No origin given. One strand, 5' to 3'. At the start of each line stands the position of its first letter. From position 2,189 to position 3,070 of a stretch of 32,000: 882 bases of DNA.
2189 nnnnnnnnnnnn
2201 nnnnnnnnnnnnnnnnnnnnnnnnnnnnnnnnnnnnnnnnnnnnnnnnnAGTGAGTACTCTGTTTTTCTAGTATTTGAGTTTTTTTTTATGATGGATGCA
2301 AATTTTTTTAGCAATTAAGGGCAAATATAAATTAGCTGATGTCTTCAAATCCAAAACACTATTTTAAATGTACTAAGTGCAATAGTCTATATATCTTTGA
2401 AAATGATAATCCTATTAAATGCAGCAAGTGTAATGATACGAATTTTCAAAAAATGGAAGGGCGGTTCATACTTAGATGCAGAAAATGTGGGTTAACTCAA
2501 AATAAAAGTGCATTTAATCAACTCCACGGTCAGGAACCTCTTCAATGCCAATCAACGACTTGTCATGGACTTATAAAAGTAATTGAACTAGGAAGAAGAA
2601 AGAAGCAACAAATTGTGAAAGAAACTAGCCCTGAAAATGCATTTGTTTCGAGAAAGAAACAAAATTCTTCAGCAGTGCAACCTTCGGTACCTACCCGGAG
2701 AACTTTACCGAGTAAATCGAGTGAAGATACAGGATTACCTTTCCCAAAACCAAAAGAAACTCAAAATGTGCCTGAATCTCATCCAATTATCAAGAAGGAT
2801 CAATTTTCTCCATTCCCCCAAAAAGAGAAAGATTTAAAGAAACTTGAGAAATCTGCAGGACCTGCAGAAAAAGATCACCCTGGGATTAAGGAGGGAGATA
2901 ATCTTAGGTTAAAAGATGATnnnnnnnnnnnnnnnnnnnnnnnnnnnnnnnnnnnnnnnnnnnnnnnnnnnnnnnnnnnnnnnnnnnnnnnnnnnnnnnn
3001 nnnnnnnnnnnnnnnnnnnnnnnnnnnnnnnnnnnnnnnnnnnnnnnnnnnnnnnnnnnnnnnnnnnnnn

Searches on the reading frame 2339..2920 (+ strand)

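Call 49: search_protein_families(library=pfam, proteins=[window:2339-2920:+], max_evalue=1)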
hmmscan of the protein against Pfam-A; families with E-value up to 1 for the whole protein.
seq(194 aa): 13 families
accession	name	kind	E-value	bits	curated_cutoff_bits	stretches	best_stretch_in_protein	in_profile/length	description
PF03604.18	Zn_ribbon_RPAB4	-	0.0058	16.7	24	1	10-31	2-23/32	DNA directed RNA polymerase, 7 kDa subunit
PF08646.16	Rep_fac-A_C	-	0.027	14.7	28.5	1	7-74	17-86/146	Replication factor-A C terminal domain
PF12760.12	Zn_ribbon_IS1595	-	0.028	14.8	25.4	1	25-51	18-44/46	Transposase zinc-ribbon domain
PF17207.9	MCM_OB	-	0.031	14.5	24.8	2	6-36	32-64/126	MCM OB domain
PF11781.13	Zn_ribbon_RRN7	-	0.1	12.7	27.1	0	27-51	6-28/32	Zinc-finger of RNA-polymerase I-specific TFIIB, Rrn7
PF21349.2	RUBY_RBDX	-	0.11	12.4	26.5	0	9-32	1-23/30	Rubrerythrin, rubredoxin-like domain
PF02150.21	Zn_ribbon_RPB9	-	0.14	12.5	25.2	0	11-32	4-28/36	RNA polymerases M/15 Kd subunit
PF09723.15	Zn_ribbon_8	-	0.18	12.3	34.4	1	9-38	6-39/41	Zinc ribbon domain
PF23783.1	Zn_ribbon_TiaS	-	0.27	11.5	27.3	0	46-56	21-31/41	TiaS C-terminal zinc ribbon domain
PF08271.17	Zn_Ribbon_TF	-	0.46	10.5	29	0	27-52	2-27/43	TFIIB zinc-binding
PF23458.2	DUF7130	-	0.62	10.4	35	1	9-33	54-78/89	Domain of unknown function (DUF7130)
PF08792.16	A2L_zn_ribbon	-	0.72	10.1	22.9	0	24-54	2-31/33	A2L zinc ribbon domain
PF19134.6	DUF5817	-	0.9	10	31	1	11-35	6-31/57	Domain of unknown function (DUF5817)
